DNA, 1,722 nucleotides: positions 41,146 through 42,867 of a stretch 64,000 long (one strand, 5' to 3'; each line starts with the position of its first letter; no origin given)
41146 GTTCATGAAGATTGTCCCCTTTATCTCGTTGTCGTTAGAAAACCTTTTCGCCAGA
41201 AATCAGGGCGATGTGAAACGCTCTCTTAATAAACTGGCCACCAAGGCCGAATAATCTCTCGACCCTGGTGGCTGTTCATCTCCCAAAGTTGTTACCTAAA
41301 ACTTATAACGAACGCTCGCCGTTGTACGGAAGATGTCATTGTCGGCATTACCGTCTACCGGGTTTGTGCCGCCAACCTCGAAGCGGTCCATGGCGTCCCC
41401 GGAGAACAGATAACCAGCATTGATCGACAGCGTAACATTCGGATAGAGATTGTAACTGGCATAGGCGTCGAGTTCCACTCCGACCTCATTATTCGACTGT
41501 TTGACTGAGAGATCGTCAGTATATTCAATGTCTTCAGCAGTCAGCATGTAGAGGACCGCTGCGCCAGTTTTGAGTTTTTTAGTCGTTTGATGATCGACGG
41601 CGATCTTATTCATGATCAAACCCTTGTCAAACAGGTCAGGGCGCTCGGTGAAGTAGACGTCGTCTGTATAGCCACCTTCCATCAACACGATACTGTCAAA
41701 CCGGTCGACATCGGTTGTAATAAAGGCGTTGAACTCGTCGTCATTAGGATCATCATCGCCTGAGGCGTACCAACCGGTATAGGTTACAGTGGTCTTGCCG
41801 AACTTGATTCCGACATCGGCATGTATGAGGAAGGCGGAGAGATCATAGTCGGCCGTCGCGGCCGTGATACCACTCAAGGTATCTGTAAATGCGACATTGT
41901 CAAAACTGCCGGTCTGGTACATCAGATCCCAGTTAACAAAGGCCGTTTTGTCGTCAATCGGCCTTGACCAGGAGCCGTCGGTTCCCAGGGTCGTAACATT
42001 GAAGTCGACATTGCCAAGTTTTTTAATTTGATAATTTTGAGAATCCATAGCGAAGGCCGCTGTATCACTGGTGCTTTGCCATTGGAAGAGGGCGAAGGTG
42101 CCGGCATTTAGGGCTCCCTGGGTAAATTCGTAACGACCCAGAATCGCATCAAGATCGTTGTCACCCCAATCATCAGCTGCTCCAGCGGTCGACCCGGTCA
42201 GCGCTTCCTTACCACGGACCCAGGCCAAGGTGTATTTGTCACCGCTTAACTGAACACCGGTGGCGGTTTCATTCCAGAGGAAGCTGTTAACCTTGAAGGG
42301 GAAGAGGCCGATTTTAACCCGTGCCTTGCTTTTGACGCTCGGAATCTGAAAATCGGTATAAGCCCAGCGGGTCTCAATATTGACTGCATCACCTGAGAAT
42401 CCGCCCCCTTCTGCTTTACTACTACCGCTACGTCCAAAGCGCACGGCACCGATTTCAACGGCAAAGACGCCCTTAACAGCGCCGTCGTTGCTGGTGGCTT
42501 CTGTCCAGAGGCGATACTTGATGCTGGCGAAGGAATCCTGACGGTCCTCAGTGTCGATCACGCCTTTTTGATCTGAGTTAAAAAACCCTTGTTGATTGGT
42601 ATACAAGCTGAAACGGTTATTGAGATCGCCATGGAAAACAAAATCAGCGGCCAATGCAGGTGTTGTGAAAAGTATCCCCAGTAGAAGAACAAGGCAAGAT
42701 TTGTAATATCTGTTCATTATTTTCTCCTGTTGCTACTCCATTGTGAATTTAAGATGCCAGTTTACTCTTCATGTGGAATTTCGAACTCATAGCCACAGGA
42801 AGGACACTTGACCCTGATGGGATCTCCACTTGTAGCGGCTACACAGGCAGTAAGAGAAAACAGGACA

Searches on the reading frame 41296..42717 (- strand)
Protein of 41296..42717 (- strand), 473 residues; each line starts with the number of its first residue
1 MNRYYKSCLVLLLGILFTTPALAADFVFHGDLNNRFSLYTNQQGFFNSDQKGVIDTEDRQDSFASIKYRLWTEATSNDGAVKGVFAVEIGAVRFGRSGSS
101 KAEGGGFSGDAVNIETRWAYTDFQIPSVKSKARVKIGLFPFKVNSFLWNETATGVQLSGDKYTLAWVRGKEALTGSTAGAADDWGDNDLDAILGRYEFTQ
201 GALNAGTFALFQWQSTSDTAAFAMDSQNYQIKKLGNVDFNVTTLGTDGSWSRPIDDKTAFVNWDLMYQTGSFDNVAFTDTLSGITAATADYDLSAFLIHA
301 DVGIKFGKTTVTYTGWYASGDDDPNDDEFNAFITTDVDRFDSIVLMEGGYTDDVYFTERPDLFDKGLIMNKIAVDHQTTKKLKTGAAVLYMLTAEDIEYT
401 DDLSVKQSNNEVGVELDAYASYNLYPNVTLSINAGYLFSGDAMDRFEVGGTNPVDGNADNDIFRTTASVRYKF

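Call 3: search_protein_families(library=pfam, proteins=[window:41296-42717:-], max_evalue=0.01)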
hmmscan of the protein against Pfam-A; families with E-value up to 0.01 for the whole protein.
window:41296-42717:- (473 aa): 0 families

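Call 4: search_protein_families(library=ncbifam, proteins=[window:41296-42717:-], max_evalue=0.01)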
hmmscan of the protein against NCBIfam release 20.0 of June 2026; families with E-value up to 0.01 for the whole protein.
window:41296-42717:- (473 aa): 1 family
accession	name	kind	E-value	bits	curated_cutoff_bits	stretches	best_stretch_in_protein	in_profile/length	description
NF033939.0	DESULF_POR1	subfamily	2.4e-16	59.5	250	1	9-473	9-454/454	outer membrane homotrimeric porin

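Call 8: find_homologous_proteins(query=window:41296-42717:-)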
Query window:41296-42717:- (473 aa): 667 proteins with E <= 0.001 among 8000 candidates; the best 120 are listed.
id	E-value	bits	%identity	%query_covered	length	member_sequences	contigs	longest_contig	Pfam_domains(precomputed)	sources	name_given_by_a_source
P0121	0.0e+0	1064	100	100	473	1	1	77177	-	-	-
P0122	6.3e-260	881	81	100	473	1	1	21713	-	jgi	jgi:hypothetical protein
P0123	1.6e-238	810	77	100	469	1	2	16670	-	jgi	-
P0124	9.0e-230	782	75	100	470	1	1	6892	-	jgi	-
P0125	4.7e-226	769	73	100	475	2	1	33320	-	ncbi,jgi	-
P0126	1.3e-225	768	72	100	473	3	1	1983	-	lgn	-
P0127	3.7e-223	760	72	100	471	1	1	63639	-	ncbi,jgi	-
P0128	3.5e-222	756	71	100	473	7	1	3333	-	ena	-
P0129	6.2e-222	756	71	100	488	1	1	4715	-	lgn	-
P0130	1.0e-217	742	71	100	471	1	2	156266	-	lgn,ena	-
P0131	7.2e-217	739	71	100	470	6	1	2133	-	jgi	jgi:hypothetical protein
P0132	2.0e-211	721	69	100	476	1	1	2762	-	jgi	-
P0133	4.1e-210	717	70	100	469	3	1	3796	-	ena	-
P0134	5.8e-210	716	70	100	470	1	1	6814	-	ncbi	-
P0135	3.4e-206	704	68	100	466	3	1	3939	-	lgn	-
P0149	1.5e-146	507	54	96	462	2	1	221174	-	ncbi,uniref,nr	ncbi:hypothetical protein [Geothermobacter hydrogeniphilus]|uniref:Alginate export domain-containing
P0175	2.0e-133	464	50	97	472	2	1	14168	PF13372.13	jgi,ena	-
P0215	4.7e-130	453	47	99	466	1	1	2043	PF13372.13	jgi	jgi:hypothetical protein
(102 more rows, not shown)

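Call 20: find_related_loci(query=A2, collection=metagenome_contigs, flank=10000)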
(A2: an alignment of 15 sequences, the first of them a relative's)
Query A2 (473 aa) in metagenome_contigs; peptide patterns used: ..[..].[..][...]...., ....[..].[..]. (x = any residue, [..] = any of these).
277 stretches matched a pattern; 215 encode a relative of the query (tblastn E <= 1e-3); the best 80 are kept; 80 distinct loci.
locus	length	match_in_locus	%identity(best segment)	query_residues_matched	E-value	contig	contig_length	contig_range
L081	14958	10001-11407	77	1-473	0e+0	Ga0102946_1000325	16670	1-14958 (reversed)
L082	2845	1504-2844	71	1-447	0e+0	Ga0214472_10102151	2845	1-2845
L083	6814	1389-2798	70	1-473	0e+0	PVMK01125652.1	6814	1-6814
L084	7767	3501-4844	55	26-473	5e-151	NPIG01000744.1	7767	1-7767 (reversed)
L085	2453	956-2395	51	6-473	2e-159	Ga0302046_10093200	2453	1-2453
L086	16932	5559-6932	50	9-473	9e-141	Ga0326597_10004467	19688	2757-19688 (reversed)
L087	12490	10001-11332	51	21-473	2e-139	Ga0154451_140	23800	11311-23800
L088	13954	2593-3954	50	15-473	2e-139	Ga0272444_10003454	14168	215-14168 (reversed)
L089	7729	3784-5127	52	17-473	9e-139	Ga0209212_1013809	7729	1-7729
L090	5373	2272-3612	52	17-473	3e-139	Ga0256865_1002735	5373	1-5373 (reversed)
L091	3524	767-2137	51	21-473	1e-141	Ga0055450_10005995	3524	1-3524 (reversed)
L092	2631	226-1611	50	9-473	4e-144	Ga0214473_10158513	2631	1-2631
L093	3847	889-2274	50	9-473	4e-139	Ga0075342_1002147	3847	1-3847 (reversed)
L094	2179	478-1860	49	9-473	2e-144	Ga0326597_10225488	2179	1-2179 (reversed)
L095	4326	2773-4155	50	19-473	4e-138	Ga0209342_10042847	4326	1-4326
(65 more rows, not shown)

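Call 33: search_protein_families(library=pfam, proteins=[window:41296-42717:-], max_evalue=10)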
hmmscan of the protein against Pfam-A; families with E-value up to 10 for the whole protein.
window:41296-42717:- (473 aa): 0 families

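Call 36: predict_structure(alignment_id=A2)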
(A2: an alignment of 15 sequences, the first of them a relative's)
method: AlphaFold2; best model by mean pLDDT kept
length: 473 residues; sequences in the alignment: 15
mean_pLDDT: 70.4   pTM: 0.72
mean pLDDT of the five models: 70.4, 62.4, 62.3, 55.5, 54.9
residues with pLDDT >= 90: 91; 70-90: 186; 50-70: 92; < 50: 104
segments of 3 or more residues with pLDDT < 50: 16-21, 42-62, 92-111, 171-186, 228-233, 335-358, 448-458
pLDDT, mean of each block of 10 residues (from residue 1): 66 51 72 70 42 33 62 83 80 42 31 68 79 87 76 87 85 34 49 93 94 74 55 60 93 94 91 74 70 85 95 87 71 49 28 44 73 92 90 81 79 85 89 81 63 47 74 82
secondary structure, 60 per line:
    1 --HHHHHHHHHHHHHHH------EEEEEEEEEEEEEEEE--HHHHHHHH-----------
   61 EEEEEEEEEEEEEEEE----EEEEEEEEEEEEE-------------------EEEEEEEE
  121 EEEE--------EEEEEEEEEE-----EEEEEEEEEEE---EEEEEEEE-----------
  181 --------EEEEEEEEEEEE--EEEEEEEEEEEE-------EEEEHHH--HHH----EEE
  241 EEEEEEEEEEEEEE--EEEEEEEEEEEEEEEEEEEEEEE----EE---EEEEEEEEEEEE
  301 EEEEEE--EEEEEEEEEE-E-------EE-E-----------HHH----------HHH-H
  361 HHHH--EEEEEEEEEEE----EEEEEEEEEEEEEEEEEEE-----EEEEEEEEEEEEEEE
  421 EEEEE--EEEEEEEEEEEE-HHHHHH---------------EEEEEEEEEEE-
elements in order: H3-17 E24-39 H42-49 E61-76 E81-93 E113-124 E133-142 E148-158 E162-169 E189-200 E203-214 E222-225 E238-254 E257-279 E289-306 E309-318 H360-364 E367-377 E382-400 E406-425 E428-439 H441-446 E462-472

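Call 40: fold_search(model_id=the predicted structure, library=pdb)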
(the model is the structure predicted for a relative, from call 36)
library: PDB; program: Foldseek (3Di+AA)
matches with E <= 10: 952; with E <= 0.001: 341
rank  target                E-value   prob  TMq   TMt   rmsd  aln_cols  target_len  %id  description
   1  3rbh_C                1.4e-14  1.00  0.54  0.61   7.0       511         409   10  Structure of alginate export protein AlgE from Pseudomonas aeruginosa (released 2011-07-27)
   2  3rbh_D                1.6e-14  1.00  0.55  0.62   7.1       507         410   10  Structure of alginate export protein AlgE from Pseudomonas aeruginosa (released 2011-07-27)
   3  3rbh_A                1.7e-14  1.00  0.56  0.61   7.4       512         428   11  Structure of alginate export protein AlgE from Pseudomonas aeruginosa (released 2011-07-27)
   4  7acg                  2.3e-14  1.00  0.57  0.59   7.8       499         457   11  In meso structure of the alginate exporter, AlgE, from Pseudomonas aeruginosa in 9.8 monoacylglycerol (released 2020-12-16)
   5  4afk                  4.8e-14  1.00  0.55  0.60   8.0       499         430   12  In meso structure of alginate transporter, AlgE, from Pseudomonas aeruginosa, PAO1 (released 2013-02-06)
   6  8q2o                  8.8e-14  1.00  0.58  0.60   7.8       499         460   13  Structure of alginate transporter AlgE from P. aeruginosa PAO1 by using Se-MAG for the the lipid cubic phase crystalliza (released 2024-05-15)
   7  3rbh_B                9.2e-14  1.00  0.56  0.61   7.4       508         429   11  Structure of alginate export protein AlgE from Pseudomonas aeruginosa (released 2011-07-27)
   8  4b61_A                1.5e-13  1.00  0.58  0.63   7.9       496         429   12  In meso structure of alginate transporter, AlgE, from Pseudomoas aeruginosa, PAO1. Crystal form 3. (released 2013-07-17)
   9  4azl_B                1.5e-13  1.00  0.58  0.64   7.3       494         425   13  In meso structure of alginate transporter, AlgE, from Pseudomoas aeruginosa, PAO1, crystal form 2. (released 2013-07-03)
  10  4azl_A                1.8e-13  1.00  0.57  0.63   7.4       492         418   13  In meso structure of alginate transporter, AlgE, from Pseudomoas aeruginosa, PAO1, crystal form 2. (released 2013-07-03)
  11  8pz4                  2.4e-13  1.00  0.58  0.58   7.8       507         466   11  Structure of alginate transporter, AlgE, solved at wavelength 2.755 A (released 2023-10-25)
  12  4xnk                  2.5e-13  1.00  0.62  0.68   7.0       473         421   12  X-ray structure of AlgE1 (released 2015-06-03)
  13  8rqp                  2.5e-13  1.00  0.58  0.59   7.5       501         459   12  In meso structure of the alginate exporter, AlgE, from Pseudomonas aeruginosa in 7.10 monoacylglycerol (released 2024-04-03)
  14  5ldt_A                1.0e-12  1.00  0.54  0.62   7.7       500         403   14  Crystal Structures of MOMP from Campylobacter jejuni (released 2016-10-26)
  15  4xnl                  1.5e-12  1.00  0.57  0.63   7.5       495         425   12  X-ray structure of AlgE2 (released 2015-06-03)
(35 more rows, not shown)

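Call 48: find_encoding_contigs(protein=P0149, flank=8000, max_places=2)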
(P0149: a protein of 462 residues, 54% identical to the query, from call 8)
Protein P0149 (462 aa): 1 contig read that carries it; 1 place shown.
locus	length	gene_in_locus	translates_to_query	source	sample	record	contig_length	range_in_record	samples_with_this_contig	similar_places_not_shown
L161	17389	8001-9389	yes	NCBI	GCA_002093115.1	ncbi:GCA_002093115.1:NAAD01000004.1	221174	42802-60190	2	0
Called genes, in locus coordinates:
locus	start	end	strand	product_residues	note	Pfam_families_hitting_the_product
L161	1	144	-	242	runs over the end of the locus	PF01048:PNP_UDP_1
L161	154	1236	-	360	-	-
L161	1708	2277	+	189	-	PF01381:HTH_3, PF12844:HTH_19, PF13443:HTH_26, PF13560:HTH_31, PF07883:Cupin_2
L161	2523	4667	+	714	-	PF01642:MM_CoA_mutase, PF02310:B12-binding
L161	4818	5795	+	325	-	PF03308:MeaB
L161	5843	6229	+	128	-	PF13366:PDDEXK_3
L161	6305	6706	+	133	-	PF00903:Glyoxalase, PF13468:Glyoxalase_3 (weak), PF13669:Glyoxalase_4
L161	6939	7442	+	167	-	PF00578:AhpC-TSA, PF08534:Redoxin, PF13905:Thioredoxin_8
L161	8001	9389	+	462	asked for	-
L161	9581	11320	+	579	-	PF01839:FG-GAP (faint), PF13517:FG-GAP_3 (weak)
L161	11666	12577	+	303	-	PF00581:Rhodanese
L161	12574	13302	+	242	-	PF27149:YdjY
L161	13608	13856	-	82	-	-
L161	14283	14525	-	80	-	-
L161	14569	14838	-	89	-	-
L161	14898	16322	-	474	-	-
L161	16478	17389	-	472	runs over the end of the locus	-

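Call 49: find_encoding_contigs(protein=P0122, flank=8000, max_places=2)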
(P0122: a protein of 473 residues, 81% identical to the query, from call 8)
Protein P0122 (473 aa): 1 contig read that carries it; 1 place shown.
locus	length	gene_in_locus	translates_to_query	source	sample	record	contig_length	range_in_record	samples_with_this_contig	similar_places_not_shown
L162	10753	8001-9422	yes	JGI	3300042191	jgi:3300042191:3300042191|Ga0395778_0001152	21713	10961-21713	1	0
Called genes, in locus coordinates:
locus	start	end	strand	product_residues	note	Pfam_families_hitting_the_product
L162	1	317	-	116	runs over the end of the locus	-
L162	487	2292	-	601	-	PF00682:HMGL-like, PF02436:PYC_OADA, PF00364:Biotin_lipoyl, PF25917:BSH_RND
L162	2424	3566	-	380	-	PF03977:OAD_beta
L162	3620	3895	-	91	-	PF04277:OAD_gamma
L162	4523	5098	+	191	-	PF10469:AKAP7_NLS, PF02834:LigT_PEase, PF13563:2_5_RNA_ligase2, PF02834:LigT_PEase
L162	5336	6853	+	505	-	PF08668:HDOD, PF00990:GGDEF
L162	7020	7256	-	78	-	-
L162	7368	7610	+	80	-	-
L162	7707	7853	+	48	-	-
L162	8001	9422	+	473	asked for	-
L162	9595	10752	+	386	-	?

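Call 50: find_encoding_contigs(protein=P0127, flank=8000, max_places=2)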
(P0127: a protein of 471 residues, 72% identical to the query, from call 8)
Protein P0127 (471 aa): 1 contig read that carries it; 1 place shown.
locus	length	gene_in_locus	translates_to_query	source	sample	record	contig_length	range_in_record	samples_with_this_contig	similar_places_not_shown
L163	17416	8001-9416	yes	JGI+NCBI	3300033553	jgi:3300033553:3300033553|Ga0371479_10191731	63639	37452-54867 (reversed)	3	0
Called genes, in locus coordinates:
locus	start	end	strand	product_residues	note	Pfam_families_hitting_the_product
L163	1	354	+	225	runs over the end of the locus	-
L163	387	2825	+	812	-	PF04945:YHS, PF19335:HMBD, PF00122:E1-E2_ATPase, PF00702:Hydrolase, PF08282:Hydrolase_3 (faint)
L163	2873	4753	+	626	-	PF07732:Cu-oxidase_3, PF00394:Cu-oxidase, PF07731:Cu-oxidase_2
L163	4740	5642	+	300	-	PF05275:CopB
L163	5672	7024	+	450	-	PF00324:AA_permease, PF13520:AA_permease_2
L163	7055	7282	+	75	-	-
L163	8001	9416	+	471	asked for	-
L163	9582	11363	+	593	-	-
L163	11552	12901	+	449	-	PF00072:Response_reg, PF00158:Sigma54_activat, PF14532:Sigma54_activ_2, PF07728:AAA_5 (weak), PF25601:AAA_lid_14, PF02954:HTH_8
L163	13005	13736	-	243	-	PF01507:PAPS_reduct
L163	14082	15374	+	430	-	PF03460:NIR_SIR_ferr, PF01077:NIR_SIR, PF03460:NIR_SIR_ferr (weak)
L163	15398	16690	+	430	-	PF13241:NAD_binding_7, PF14824:Sirohm_synth_M, PF00590:TP_methylase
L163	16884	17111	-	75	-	-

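Call 51: find_encoding_contigs(protein=P0130, flank=8000, max_places=2)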
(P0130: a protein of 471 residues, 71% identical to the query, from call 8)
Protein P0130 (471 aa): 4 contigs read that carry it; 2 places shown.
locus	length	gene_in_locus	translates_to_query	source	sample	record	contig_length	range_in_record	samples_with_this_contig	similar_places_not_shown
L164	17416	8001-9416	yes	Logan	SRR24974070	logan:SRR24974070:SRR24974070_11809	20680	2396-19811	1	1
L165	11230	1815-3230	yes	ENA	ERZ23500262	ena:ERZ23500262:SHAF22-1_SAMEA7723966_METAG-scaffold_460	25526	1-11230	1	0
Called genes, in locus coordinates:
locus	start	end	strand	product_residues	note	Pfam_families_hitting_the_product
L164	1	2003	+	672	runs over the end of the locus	PF00672:HAMP, PF07228:SpoIIE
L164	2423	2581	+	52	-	-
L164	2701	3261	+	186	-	PF02566:OsmC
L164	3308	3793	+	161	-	PF13442:Cytochrome_CBB3, PF00034:Cytochrom_C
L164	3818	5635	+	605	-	PF07732:Cu-oxidase_3, PF00394:Cu-oxidase, PF07731:Cu-oxidase_2, PF07732:Cu-oxidase_3 (weak)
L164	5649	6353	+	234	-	PF05275:CopB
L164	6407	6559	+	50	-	-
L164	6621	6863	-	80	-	-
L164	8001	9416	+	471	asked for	-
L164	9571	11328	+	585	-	-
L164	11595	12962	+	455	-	PF00072:Response_reg, PF00158:Sigma54_activat, PF14532:Sigma54_activ_2, PF07728:AAA_5, PF25601:AAA_lid_14, PF02954:HTH_8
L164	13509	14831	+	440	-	PF02321:OEP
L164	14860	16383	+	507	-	PF19335:HMBD, PF25917:BSH_RND (weak), PF25919:BSH_CusB, PF25973:BSH_CzcB, PF25869:3HB_CusB (weak), PF25954:Beta-barrel_RND_2, PF25967:RND-MFP_C (weak), PF25975:CzcB_C, +1 more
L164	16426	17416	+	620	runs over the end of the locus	?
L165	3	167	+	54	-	?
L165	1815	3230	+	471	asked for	-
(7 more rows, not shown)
